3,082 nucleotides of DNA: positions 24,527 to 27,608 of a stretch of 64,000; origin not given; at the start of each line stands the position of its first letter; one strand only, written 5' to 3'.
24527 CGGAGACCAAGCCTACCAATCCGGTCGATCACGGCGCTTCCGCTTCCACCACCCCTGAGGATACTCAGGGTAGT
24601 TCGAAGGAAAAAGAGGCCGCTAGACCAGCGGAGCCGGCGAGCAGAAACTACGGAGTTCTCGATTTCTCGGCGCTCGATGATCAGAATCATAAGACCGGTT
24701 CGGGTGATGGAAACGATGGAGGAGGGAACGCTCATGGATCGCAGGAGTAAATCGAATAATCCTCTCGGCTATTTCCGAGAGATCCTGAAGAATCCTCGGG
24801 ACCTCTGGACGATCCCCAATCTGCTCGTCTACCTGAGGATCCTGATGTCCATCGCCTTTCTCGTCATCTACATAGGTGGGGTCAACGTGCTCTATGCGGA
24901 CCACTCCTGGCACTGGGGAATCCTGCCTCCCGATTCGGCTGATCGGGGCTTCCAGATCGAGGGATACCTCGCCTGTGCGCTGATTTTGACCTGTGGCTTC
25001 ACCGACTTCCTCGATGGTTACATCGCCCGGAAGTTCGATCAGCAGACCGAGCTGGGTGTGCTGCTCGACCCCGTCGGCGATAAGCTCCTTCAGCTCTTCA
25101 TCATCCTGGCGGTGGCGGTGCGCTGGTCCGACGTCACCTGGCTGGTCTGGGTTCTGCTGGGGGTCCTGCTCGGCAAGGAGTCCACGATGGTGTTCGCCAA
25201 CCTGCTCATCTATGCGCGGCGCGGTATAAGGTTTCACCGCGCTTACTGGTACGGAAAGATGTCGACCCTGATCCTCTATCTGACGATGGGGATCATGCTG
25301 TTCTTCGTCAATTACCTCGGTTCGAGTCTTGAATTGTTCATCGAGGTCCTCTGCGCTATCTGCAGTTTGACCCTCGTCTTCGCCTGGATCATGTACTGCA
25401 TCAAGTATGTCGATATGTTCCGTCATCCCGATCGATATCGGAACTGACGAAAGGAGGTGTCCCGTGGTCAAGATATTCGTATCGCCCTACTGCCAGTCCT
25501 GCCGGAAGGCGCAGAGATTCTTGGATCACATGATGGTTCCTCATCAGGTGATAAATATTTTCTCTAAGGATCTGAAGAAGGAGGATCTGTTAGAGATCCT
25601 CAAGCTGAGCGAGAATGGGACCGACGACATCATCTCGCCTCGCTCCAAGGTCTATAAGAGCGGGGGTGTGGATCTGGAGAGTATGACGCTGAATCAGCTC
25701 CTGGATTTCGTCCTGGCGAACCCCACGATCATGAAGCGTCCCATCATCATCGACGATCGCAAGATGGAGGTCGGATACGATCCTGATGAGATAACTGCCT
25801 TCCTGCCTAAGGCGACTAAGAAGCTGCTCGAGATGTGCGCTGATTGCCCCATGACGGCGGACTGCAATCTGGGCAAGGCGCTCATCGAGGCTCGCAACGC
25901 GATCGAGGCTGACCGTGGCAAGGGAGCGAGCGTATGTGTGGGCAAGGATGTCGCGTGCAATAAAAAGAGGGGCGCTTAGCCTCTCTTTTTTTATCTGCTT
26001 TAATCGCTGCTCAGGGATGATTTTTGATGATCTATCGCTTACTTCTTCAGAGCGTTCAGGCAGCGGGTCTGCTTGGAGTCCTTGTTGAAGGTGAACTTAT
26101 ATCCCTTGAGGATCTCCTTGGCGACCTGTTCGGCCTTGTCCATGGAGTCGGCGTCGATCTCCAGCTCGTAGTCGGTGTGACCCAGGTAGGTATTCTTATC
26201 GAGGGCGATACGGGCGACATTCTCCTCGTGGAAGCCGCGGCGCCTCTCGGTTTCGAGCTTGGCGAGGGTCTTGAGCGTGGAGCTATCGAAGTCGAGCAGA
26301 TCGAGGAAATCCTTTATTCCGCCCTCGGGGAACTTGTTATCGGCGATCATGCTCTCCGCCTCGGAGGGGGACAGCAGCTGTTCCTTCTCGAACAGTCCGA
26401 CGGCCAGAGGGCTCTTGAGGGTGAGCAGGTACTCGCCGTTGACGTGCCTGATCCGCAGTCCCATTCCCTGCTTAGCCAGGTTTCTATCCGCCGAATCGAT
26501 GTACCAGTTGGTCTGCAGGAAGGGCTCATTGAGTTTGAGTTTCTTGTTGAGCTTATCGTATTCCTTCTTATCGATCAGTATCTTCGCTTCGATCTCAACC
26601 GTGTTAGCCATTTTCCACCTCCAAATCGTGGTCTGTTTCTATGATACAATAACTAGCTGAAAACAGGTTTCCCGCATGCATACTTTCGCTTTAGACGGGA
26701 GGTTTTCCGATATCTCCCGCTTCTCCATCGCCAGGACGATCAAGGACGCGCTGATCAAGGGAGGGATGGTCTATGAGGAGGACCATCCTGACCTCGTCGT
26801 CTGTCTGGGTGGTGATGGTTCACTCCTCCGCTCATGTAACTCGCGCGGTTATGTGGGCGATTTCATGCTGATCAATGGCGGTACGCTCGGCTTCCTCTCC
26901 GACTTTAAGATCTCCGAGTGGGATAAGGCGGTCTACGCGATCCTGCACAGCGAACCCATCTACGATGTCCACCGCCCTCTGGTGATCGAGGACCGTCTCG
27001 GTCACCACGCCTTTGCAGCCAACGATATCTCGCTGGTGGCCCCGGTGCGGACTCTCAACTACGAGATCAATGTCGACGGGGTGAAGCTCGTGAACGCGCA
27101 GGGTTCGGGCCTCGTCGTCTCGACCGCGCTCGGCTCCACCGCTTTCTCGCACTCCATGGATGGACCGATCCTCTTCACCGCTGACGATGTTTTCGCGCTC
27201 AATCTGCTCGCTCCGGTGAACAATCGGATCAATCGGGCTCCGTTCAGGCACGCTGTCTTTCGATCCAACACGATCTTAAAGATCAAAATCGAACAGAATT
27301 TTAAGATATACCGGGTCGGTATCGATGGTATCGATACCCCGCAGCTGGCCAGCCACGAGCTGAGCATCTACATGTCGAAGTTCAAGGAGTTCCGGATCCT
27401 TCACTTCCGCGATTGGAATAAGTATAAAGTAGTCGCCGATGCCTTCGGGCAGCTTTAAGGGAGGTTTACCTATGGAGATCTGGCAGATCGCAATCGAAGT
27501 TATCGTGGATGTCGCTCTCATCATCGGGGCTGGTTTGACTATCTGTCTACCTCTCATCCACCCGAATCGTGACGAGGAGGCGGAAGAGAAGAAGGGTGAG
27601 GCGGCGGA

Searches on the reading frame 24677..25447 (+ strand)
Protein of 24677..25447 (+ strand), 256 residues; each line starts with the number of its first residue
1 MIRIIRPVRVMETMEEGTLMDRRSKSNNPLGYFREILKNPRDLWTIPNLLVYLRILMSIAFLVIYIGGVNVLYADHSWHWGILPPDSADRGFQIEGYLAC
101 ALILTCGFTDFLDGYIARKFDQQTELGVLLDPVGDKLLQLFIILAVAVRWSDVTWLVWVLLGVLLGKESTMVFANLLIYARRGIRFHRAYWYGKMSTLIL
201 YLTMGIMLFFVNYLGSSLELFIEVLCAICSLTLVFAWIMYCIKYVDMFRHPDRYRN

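Call 47: search_protein_families(library=pfam, proteins=[window:24677-25447:+], max_evalue=0.00001)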
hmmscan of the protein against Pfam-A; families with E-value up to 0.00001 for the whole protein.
window:24677-25447:+ (256 aa): 1 family
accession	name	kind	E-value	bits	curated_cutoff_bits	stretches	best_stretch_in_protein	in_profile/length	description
PF01066.26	CDP-OH_P_transf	-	5.7e-23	82.4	22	1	44-222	1-138/152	CDP-alcohol phosphatidyltransferase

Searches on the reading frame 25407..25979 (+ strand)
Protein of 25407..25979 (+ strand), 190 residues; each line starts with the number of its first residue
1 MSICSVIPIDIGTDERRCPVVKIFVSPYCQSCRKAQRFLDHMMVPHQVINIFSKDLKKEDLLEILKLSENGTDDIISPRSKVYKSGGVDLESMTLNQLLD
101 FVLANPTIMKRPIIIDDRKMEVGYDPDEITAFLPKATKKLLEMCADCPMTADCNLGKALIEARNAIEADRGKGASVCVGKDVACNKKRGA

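Call 47: search_protein_families(library=pfam, proteins=[window:25407-25979:+], max_evalue=0.00001)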
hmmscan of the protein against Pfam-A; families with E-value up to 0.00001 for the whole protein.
window:25407-25979:+ (190 aa): 2 families
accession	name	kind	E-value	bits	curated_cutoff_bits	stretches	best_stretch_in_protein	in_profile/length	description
PF03960.21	ArsC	-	2.4e-22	79.5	24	1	24-132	1-79/79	ArsC family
PF00462.30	Glutaredoxin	-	3.5e-06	27.6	22.9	1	21-64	1-44/60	Glutaredoxin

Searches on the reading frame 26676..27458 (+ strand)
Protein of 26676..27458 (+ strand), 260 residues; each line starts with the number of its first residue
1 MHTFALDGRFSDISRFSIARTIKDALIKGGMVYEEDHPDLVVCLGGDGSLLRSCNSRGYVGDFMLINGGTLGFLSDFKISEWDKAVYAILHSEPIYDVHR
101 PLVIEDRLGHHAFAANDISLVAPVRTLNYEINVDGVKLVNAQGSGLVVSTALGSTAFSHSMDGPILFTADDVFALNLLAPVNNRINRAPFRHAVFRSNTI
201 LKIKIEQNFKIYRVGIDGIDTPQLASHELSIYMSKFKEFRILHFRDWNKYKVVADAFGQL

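Call 47: search_protein_families(library=pfam, proteins=[window:26676-27458:+], max_evalue=0.00001)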
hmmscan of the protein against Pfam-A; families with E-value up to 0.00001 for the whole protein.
window:26676-27458:+ (260 aa): 1 family
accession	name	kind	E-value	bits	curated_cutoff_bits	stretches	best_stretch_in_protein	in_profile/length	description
PF20143.4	NAD_kinase_C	-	6.9e-07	29.5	23.7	1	128-237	16-120/126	ATP-NAD kinase C-terminal domain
